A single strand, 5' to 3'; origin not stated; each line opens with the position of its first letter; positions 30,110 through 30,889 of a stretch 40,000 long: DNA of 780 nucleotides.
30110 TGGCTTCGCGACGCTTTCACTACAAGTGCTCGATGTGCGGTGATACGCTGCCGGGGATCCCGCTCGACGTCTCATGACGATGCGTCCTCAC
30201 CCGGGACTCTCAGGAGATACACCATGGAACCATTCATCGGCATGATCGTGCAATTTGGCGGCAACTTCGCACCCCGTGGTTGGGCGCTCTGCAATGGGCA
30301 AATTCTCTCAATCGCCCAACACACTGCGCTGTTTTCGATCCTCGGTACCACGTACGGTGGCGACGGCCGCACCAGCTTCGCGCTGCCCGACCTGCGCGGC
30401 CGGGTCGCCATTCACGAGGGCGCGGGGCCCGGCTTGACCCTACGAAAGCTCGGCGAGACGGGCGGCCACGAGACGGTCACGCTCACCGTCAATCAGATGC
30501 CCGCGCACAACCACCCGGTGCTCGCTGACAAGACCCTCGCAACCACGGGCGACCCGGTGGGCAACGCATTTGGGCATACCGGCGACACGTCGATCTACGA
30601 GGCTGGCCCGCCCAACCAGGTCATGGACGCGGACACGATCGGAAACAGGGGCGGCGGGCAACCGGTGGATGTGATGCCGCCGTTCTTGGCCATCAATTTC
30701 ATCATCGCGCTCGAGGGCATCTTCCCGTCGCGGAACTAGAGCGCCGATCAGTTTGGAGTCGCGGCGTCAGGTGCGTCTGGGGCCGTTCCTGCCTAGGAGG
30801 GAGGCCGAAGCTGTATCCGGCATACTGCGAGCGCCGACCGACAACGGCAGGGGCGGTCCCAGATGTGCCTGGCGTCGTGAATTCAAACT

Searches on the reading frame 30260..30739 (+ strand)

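Call 54: search_protein_families(library=pfam, proteins=[window:30260-30739:+], max_evalue=0.001)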
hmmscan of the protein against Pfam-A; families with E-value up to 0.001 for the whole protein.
window:30260-30739:+ (159 aa): 1 family
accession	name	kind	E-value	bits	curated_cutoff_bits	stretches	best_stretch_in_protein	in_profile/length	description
PF07484.17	Collar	-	1.5e-25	89.3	24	1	1-49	8-56/57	Phage Tail Collar Domain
